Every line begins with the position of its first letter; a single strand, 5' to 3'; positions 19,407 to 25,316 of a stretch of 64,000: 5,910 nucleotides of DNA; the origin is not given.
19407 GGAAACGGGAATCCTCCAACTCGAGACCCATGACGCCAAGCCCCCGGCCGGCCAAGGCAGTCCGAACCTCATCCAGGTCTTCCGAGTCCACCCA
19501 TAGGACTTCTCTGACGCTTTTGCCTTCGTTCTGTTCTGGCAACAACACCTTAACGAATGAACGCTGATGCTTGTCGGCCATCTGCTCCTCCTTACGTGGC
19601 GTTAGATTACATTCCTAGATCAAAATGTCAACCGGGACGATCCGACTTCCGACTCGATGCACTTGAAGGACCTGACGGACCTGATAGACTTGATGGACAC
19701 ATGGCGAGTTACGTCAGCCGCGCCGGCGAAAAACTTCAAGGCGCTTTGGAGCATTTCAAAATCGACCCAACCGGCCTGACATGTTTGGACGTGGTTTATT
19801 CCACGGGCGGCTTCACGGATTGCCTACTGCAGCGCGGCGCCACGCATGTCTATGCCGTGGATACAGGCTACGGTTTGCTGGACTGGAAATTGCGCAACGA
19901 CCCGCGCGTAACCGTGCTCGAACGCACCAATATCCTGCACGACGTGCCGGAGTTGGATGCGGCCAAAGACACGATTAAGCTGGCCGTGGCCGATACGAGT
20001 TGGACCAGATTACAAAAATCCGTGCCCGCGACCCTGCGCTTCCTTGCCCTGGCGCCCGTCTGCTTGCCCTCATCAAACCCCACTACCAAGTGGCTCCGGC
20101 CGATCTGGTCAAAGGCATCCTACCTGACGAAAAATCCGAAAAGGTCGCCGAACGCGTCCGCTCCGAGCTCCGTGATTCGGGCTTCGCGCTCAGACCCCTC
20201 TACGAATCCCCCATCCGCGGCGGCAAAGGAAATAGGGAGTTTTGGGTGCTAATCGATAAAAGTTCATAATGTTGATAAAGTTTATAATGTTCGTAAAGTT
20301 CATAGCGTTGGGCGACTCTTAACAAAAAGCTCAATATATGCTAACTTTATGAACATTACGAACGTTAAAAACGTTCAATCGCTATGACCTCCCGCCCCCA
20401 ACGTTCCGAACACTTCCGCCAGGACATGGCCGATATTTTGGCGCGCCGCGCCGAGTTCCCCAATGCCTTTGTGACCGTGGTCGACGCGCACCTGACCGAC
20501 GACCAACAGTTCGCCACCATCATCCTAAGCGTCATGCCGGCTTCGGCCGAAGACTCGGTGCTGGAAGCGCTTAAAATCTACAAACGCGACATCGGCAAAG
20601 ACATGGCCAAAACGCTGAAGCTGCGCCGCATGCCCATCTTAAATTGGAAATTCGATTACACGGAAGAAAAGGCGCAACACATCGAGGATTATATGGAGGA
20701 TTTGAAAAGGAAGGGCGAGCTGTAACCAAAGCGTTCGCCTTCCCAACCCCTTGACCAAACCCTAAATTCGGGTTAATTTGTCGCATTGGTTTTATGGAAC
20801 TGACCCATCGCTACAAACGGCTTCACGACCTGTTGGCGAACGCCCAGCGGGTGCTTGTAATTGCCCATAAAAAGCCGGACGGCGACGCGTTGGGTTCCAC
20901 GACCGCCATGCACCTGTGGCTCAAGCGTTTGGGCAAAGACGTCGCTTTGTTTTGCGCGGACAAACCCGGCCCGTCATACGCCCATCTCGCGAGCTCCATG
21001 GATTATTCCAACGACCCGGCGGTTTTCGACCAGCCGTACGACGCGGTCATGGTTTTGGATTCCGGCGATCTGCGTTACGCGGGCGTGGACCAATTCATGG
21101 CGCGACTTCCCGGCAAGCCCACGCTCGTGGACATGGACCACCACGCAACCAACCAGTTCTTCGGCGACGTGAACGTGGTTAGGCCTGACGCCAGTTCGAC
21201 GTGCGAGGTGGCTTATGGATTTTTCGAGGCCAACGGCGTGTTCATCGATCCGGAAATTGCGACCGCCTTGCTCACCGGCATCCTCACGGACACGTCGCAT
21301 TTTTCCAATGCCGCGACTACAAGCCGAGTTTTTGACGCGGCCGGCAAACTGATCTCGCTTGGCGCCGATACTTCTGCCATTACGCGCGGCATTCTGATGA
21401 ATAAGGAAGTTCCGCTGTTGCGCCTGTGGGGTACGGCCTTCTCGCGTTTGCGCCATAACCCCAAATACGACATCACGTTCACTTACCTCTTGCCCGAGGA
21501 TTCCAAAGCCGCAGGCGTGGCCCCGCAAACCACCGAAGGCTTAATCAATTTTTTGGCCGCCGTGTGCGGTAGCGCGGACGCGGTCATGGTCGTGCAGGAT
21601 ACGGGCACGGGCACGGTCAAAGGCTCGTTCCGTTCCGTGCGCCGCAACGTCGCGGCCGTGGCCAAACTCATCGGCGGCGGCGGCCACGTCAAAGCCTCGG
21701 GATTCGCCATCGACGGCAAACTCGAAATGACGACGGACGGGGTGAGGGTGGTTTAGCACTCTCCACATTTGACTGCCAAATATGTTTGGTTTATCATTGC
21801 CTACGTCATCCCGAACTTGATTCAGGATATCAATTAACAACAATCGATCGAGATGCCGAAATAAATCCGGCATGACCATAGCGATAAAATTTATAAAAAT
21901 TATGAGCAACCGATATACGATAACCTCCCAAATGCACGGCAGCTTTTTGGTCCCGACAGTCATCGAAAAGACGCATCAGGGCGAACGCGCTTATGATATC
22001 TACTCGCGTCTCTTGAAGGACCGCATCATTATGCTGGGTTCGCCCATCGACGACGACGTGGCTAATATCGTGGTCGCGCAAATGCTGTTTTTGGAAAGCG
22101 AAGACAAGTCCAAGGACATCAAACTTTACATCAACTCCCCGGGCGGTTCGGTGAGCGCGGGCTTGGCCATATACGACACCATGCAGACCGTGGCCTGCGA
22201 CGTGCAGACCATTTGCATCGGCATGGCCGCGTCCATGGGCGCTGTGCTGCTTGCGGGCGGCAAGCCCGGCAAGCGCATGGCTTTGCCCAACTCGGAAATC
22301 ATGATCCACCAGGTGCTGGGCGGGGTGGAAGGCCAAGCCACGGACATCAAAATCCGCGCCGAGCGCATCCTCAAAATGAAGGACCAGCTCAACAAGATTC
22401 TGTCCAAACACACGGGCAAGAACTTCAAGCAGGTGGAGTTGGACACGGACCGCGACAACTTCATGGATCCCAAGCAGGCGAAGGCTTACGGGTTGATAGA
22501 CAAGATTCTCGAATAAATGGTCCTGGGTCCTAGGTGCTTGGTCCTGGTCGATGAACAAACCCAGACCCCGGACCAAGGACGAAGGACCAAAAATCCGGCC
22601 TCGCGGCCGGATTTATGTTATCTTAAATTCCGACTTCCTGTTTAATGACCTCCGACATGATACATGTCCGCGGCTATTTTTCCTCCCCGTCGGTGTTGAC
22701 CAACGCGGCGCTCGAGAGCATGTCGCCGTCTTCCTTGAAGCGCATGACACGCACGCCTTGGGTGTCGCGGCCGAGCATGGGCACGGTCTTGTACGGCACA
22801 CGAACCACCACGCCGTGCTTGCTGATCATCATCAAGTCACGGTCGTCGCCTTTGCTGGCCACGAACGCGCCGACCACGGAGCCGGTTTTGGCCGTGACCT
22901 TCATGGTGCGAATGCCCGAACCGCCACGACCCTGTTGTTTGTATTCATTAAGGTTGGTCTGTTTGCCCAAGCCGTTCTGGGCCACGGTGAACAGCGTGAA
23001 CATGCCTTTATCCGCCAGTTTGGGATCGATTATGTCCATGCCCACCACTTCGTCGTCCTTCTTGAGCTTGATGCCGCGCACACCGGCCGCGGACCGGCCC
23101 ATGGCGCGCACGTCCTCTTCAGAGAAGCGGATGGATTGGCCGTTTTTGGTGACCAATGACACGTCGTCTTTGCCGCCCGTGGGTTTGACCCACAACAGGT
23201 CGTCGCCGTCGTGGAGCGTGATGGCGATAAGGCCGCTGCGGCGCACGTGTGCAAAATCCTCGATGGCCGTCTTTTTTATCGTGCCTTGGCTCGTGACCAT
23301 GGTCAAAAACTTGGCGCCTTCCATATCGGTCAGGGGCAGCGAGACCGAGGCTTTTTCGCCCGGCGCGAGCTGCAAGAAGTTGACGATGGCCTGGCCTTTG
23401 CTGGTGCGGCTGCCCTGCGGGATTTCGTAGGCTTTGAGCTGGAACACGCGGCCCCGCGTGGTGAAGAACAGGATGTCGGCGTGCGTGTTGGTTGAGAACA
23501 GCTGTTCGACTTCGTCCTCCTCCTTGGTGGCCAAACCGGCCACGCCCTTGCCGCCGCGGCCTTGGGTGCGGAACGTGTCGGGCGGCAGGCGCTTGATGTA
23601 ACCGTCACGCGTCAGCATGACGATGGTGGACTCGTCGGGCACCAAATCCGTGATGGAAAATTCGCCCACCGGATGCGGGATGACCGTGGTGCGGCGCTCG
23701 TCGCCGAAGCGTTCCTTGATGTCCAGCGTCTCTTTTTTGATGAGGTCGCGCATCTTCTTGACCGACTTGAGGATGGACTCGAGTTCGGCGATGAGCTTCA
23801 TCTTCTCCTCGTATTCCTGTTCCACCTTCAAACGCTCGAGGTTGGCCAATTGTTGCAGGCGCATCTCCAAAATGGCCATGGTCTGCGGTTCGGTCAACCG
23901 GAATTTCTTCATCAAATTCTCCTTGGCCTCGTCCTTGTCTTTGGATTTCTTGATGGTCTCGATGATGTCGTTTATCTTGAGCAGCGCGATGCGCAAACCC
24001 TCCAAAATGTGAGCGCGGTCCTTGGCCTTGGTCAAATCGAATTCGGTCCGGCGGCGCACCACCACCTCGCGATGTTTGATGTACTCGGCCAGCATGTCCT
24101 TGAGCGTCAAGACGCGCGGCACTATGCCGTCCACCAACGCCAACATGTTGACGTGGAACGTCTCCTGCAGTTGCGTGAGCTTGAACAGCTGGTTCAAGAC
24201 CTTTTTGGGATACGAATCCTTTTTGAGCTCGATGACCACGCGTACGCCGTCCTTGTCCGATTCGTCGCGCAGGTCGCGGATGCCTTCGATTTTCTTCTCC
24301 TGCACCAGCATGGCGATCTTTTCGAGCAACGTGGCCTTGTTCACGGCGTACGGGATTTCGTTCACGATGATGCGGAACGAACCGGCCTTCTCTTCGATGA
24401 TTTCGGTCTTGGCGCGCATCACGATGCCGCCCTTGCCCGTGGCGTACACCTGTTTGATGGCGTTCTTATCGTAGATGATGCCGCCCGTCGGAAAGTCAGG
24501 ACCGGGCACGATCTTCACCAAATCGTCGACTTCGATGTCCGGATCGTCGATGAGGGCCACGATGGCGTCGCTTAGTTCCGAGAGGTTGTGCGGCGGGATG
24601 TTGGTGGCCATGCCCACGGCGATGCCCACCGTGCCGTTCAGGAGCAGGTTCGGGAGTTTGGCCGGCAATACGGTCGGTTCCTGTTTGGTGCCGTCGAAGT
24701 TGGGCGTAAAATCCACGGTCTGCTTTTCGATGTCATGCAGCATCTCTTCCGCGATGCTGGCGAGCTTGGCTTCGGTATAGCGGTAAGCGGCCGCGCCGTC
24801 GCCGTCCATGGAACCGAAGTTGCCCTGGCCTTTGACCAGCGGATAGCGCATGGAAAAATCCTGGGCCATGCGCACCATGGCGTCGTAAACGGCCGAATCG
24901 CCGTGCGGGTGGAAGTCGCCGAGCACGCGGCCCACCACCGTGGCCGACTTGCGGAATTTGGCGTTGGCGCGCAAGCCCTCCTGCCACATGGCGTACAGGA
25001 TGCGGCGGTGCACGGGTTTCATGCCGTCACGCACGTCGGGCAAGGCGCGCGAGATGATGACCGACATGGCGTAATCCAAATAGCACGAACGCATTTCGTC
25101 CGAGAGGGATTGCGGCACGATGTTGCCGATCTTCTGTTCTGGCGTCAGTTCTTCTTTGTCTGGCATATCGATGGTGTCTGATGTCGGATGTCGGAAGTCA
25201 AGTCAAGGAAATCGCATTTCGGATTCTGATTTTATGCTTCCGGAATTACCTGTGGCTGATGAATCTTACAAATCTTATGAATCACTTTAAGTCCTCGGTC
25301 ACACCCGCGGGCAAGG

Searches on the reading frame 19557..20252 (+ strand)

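Call 87: search_protein_families(library=pfam, proteins=[window:19557-20252:+], max_evalue=0.0001)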
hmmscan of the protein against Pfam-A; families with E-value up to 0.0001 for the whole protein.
window:19557-20252:+ (231 aa): 1 family
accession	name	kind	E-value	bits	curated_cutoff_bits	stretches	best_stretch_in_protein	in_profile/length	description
PF01728.25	FtsJ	-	1.3e-26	94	24.1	1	52-166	1-115/181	FtsJ-like methyltransferase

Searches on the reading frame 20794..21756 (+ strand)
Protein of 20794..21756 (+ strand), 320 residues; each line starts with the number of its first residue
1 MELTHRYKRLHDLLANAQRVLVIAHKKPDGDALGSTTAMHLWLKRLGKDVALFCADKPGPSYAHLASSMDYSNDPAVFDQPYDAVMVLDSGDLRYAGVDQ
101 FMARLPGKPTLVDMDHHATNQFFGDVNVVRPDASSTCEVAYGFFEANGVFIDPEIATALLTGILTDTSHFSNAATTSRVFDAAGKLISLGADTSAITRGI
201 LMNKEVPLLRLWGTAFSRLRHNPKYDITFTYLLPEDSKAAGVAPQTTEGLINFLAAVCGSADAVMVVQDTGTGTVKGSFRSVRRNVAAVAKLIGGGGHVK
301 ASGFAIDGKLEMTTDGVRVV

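Call 87: search_protein_families(library=pfam, proteins=[window:20794-21756:+], max_evalue=0.0001)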
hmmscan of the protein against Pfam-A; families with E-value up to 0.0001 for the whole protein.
window:20794-21756:+ (320 aa): 2 families
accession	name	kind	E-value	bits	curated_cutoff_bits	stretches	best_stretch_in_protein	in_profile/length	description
PF01368.27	DHH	-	1.5e-18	67.7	28.1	1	19-163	1-125/125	DHH family, N-terminal domain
PF02272.25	DHHA1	-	1.6e-06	28.9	25.9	1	241-308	12-85/102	DHHA1 domain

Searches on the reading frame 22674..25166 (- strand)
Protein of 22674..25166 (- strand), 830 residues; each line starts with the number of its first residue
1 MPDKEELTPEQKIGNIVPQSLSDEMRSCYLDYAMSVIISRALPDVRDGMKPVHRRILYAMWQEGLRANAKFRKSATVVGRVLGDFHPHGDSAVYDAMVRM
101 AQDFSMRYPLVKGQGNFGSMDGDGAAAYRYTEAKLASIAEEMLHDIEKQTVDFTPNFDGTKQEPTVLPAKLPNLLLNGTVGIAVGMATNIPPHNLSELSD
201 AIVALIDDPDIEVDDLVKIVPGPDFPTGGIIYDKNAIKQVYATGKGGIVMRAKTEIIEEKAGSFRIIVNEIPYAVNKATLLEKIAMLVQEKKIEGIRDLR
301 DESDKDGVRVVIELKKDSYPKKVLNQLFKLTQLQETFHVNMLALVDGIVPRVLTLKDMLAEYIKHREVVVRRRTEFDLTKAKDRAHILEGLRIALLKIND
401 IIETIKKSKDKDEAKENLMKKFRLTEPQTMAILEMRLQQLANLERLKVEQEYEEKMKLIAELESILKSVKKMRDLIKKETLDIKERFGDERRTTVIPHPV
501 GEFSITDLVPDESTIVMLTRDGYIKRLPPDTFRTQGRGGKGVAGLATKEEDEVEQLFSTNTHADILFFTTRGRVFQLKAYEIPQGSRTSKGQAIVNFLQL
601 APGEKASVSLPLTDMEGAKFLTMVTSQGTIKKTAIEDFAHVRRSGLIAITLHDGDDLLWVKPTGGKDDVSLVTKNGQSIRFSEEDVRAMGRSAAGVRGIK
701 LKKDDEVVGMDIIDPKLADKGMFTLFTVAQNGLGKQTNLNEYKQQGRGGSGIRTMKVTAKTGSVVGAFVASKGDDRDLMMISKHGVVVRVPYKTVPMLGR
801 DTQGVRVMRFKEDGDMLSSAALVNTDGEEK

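Call 43: search_protein_families(library=pfam, proteins=[window:22674-25166:-], max_evalue=0.001)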
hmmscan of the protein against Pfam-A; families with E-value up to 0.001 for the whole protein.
window:22674-25166:- (830 aa): 2 families
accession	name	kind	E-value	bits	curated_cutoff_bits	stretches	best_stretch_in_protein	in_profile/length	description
PF00521.26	DNA_topoisoIV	-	1.4e-165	551.8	31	1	40-479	1-430/432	DNA gyrase/topoisomerase IV, subunit A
PF03989.18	DNA_gyraseA_C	-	9.6e-67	220.7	27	6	667-713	1-47/48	DNA gyrase C-terminal domain, beta-propeller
